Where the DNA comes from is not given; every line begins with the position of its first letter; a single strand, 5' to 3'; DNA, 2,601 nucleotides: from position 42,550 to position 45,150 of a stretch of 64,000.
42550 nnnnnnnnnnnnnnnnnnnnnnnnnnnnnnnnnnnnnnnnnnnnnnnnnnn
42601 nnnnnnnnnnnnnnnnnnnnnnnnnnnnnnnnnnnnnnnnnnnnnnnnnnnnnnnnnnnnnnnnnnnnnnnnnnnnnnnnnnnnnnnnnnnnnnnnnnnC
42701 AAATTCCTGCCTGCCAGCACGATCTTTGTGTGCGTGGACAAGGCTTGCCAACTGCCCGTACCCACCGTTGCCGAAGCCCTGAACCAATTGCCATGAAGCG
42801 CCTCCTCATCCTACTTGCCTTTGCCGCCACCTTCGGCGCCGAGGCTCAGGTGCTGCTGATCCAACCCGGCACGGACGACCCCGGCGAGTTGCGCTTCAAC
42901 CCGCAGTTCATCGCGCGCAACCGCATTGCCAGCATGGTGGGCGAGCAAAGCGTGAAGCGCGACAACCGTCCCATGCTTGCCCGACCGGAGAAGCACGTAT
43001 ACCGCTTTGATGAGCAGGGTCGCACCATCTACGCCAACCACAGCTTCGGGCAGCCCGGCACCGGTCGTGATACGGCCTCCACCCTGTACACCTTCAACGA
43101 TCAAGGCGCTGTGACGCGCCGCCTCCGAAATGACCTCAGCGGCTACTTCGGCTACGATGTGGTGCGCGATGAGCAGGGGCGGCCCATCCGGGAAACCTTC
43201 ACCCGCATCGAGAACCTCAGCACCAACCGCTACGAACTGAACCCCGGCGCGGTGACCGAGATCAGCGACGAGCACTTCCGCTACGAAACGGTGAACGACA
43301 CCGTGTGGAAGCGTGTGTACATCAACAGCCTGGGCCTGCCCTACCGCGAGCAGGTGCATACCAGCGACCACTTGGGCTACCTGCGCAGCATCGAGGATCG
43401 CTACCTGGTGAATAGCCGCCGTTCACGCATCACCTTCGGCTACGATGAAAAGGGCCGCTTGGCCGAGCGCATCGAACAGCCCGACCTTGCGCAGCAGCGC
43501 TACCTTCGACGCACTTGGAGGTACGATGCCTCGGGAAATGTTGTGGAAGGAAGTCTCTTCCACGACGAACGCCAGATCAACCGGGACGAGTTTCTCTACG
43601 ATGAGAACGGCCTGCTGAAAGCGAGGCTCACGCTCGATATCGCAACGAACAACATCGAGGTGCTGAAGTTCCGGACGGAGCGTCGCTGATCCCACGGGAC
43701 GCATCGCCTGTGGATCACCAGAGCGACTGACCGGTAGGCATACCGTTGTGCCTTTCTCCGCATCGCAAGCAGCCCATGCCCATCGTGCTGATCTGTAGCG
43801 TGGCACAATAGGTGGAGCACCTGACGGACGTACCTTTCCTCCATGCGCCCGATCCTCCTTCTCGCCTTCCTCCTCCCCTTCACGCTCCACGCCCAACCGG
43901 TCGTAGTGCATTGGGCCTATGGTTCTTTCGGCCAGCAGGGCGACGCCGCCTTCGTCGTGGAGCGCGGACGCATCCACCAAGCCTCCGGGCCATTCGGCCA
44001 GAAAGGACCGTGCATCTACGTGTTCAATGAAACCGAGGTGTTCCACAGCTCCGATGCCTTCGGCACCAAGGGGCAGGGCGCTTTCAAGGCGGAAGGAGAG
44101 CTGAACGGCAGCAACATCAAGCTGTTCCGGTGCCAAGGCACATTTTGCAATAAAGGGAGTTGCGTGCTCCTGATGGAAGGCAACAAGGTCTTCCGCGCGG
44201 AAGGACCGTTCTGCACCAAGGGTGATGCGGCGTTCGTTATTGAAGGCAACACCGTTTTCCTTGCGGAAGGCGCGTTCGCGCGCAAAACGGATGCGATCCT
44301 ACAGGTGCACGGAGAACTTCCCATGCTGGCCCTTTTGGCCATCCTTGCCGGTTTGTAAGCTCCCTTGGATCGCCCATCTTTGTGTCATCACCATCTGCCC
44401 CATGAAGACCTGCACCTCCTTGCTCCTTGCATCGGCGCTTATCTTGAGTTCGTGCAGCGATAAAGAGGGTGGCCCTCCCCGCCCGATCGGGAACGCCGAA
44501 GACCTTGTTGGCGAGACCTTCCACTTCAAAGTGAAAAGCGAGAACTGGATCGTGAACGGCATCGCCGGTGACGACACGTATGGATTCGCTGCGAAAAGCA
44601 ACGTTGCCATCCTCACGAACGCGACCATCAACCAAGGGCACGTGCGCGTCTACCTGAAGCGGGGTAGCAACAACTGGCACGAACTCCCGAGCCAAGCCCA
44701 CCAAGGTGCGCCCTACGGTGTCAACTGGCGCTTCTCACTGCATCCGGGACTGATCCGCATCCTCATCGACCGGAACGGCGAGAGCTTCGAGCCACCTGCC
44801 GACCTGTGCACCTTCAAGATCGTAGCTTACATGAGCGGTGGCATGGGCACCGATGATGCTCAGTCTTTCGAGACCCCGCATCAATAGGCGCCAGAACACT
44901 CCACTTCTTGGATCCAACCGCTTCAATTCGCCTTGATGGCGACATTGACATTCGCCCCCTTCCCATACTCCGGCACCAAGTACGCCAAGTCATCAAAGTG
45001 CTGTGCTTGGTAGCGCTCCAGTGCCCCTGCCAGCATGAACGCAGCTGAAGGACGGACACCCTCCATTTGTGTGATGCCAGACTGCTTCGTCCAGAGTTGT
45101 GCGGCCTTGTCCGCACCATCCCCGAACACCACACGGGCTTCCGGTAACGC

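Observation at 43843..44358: Secreted protein built from six tandem ~23-aa G-x-F-(G/C)-x-K-G…E-G-N-x-V-F repeats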

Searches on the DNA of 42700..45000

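Call 67: search_rna_families(source=window, start=42700, end=45000, threshold=evalue, max_evalue=1)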
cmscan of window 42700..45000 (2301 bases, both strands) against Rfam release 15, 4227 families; matches with E-value up to 1: 1.
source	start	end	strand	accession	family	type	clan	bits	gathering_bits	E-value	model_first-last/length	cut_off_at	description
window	44081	44098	+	RF03156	L31-Firmicutes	Cis-reg; leader;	CL00118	18.5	33.3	0.92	1-32/32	no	L31-Firmicutes ribosomal protein leader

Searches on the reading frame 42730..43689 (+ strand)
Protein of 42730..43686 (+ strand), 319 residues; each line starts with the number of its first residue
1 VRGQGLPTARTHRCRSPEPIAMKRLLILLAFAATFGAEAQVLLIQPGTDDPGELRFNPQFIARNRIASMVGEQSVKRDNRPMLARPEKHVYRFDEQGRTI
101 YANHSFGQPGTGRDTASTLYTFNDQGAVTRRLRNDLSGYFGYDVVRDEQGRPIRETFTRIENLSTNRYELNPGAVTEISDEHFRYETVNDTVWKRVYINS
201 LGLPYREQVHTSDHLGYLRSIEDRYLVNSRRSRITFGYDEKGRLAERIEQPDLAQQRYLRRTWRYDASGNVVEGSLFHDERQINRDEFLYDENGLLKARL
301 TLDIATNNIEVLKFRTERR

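Call 3: search_protein_families(library=pfam, proteins=[window:42730-43686:+], max_evalue=1)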
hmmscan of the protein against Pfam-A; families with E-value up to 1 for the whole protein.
window:42730-43686:+ (319 aa): 1 family
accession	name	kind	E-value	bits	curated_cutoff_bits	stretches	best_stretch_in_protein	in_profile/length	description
PF05593.20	RHS_repeat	-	0.00047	20.9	22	0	233-246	17-30/38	RHS Repeat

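Call 4: search_protein_families(library=ncbifam, proteins=[window:42730-43686:+], max_evalue=1)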
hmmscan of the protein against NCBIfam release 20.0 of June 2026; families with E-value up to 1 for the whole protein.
window:42730-43686:+ (319 aa): 1 family
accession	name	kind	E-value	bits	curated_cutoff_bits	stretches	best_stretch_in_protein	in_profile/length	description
TIGR01643.1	YD_repeat_2x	repeat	0.026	15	15.8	0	233-247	17-31/42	YD repeat-containing protein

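Call 41: find_homologous_proteins(query=window:42793-43686:+, max_evalue=0.001)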
Query window:42793-43686:+ (298 aa): 217 proteins with E <= 0.001 among 1582 candidates; the best 120 are listed.
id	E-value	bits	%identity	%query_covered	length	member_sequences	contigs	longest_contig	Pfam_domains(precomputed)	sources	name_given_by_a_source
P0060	2.1e-175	600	88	100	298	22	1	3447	-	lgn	-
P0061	1.4e-171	587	86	100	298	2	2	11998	-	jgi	jgi:hypothetical protein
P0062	7.4e-170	582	85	100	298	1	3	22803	-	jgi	jgi:hypothetical protein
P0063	1.1e-169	581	85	100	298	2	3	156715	-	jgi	jgi:hypothetical protein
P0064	1.1e-165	568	85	98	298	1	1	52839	-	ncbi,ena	-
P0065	1.9e-163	561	82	100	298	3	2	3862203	-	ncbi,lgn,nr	ncbi:MAG: hypothetical protein KIT10_13105 [Flavobacteriales bacterium]|nr:hypothetical protein [Fla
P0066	6.6e-163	559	80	100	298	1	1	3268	-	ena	-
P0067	2.7e-162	557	81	100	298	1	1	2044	-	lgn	-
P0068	2.9e-161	553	82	100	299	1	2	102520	-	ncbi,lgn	-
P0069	1.2e-157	542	80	100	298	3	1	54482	-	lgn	-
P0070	6.5e-156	536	78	100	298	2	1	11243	PF05593.20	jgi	-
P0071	4.2e-153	527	79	94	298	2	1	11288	-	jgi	-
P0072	2.0e-150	518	77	95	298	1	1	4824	-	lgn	-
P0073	3.9e-146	504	74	100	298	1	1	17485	PF05593.20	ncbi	-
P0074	2.9e-142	491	71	100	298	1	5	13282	-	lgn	-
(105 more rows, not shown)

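Call 49: predict_structure(alignment_id=A4)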
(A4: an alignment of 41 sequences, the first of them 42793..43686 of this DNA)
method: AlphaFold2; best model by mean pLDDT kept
length: 298 residues; sequences in the alignment: 41
mean_pLDDT: 90.8   pTM: 0.82
mean pLDDT of the five models: 90.8, 88.9, 89.0, 87.0, 86.3
residues with pLDDT >= 90: 233; 70-90: 44; 50-70: 19; < 50: 2
segments of 3 or more residues with pLDDT < 50: none
pLDDT, mean of each block of 10 residues (from residue 1): 73 65 92 91 94 93 90 95 66 79 94 89 95 96 85 95 96 95 96 96 95 97 96 96 93 96 96 92 95 95
secondary structure, 60 per line:
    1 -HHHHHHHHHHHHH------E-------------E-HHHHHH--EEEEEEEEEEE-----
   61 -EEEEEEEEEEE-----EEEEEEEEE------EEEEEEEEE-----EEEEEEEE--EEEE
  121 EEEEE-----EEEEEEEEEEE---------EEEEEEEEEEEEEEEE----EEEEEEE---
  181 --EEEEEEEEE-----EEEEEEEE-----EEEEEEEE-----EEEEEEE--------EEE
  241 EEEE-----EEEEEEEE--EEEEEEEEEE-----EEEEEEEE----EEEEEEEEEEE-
elements in order: H2-14 H37-42 E45-55 E62-72 E78-86 E93-101 E107-114 E117-125 E131-141 E151-166 E171-177 E183-191 E197-204 E210-217 E223-229 E238-244 E250-257 E260-269 E275-282 E287-297

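Call 51: fold_search(model_id=the predicted structure, library=pdb)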
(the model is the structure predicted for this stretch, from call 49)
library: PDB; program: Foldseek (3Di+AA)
matches with E <= 10: 889; with E <= 0.001: 50
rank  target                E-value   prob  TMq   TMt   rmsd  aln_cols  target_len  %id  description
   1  8qjb_A                1.9e-08  1.00  0.27  0.10  14.1       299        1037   15  T6SS-linked Rhs repeat protein - Salmonella bongori Rhs-core domain extended N-terminus (released 2024-09-25)
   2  8qjd_B                2.3e-08  1.00  0.27  0.11  13.9       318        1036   15  T6SS-linked Rhs repeat protein - Salmonella bongori Rhs-core domain (released 2024-09-25)
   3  7q97_A                4.1e-08  1.00  0.20  0.08  16.2       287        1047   17  Structure of the bacterial type VI secretion system effector RhsA. (released 2021-12-22)
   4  8qjc                  5.2e-08  1.00  0.26  0.10  14.1       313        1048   16  T6SS-linked Rhs repeat protein - Salmonella bongori Rhs-core domain with toxin domain (released 2024-09-25)
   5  8qja_C                6.6e-08  1.00  0.28  0.12  12.9       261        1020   13  T6SS-linked Rhs repeat protein - Advenella mimigardefordensis VgrG-Rhs core (released 2024-09-25)
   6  8uy4_A                1.0e-07  1.00  0.15  0.05  18.2       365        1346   11  Acinetobacter baumannii Tse15 Rhs effector (released 2024-10-09)
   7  8h8b                  2.1e-07  1.00  0.15  0.06  17.8       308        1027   14  Type VI secretion system effector RhsP in its pre-autoproteolysis and monomeric form (released 2023-01-18)
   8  7pq5                  2.2e-07  1.00  0.22  0.09  16.1       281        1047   12  Photorhabdus laumondii T6SS-associated Rhs protein carrying the Tre23 toxin domain (released 2021-12-01)
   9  8qja_A                2.3e-07  1.00  0.28  0.11  13.2       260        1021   13  T6SS-linked Rhs repeat protein - Advenella mimigardefordensis VgrG-Rhs core (released 2024-09-25)
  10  9ifo_A                3.3e-07  1.00  0.15  0.05  17.4       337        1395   15  Structure of Teneurin-Like Protein (TLP) (released 2026-03-11)
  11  8qja_D                4.8e-07  1.00  0.14  0.06  18.6       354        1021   14  T6SS-linked Rhs repeat protein - Advenella mimigardefordensis VgrG-Rhs core (released 2024-09-25)
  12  8h8a_A                5.5e-07  1.00  0.18  0.07  18.2       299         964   17  Type VI secretion system effector RhsP in its post-autoproteolysis and monomeric form (released 2023-01-18)
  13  4igl_D                6.4e-07  1.00  0.12  0.07  18.0       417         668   11  Structure of the RHS-repeat containing BC component of the secreted ABC toxin complex from Yersinia entomophaga (released 2013-08-07)
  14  8cp6_B                9.0e-07  1.00  0.22  0.08  16.5       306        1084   12  Type six secretion system exported effector 5 (Tse5) (released 2023-12-06)
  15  6l7i_G                9.9e-07  1.00  0.22  0.11  17.5       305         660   11  Signal substraction of TcdB1-TccC2 and part of TcdA1 (released 2021-03-31)
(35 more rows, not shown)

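Call 55: search_protein_families(library=padloc, proteins=[window:42793-43686:+], max_evalue=0.1)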
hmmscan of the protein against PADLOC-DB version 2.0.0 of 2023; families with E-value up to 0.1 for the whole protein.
window:42793-43686:+ (298 aa): 0 families

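Call 56: search_protein_families(library=phrogs, proteins=[window:42793-43686:+], max_evalue=0.1)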
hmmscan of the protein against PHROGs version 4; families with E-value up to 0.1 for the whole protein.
window:42793-43686:+ (298 aa): 0 families

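Call 60: find_encoding_contigs(protein=window:42793-43689:+, flank=4000, max_places=3)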
Protein window:42793-43689:+ (298 aa): 2 contigs read that carry it; 2 places shown.
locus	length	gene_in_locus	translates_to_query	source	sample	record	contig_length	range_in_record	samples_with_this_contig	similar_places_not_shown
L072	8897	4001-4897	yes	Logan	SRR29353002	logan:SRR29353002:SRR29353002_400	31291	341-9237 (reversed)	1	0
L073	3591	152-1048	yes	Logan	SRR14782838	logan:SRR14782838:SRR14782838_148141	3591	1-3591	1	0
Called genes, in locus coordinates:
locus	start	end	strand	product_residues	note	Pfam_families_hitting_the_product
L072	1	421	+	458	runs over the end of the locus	PF01546:Peptidase_M20, PF07687:M20_dimer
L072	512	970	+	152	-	PF03168:LEA_2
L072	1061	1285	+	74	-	-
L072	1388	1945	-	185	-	-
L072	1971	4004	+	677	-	PF03190:Thioredox_DsbH, PF13098:Thioredoxin_2 (weak), PF13899:Thioredoxin_7, PF07470:Glyco_hydro_88 (faint)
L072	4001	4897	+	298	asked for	-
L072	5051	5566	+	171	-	-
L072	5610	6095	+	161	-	-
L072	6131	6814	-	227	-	PF00814:TsaD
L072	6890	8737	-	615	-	PF13428:TPR_14 (faint), PF13424:TPR_12 (faint), PF00515:TPR_1 (faint), PF07719:TPR_2 (faint), PF13431:TPR_17 (faint), PF13432:TPR_16 (faint), PF14559:TPR_19 (faint)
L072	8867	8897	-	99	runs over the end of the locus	PF02036:SCP2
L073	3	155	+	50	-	?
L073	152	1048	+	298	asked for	-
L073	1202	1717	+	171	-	-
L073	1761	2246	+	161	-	-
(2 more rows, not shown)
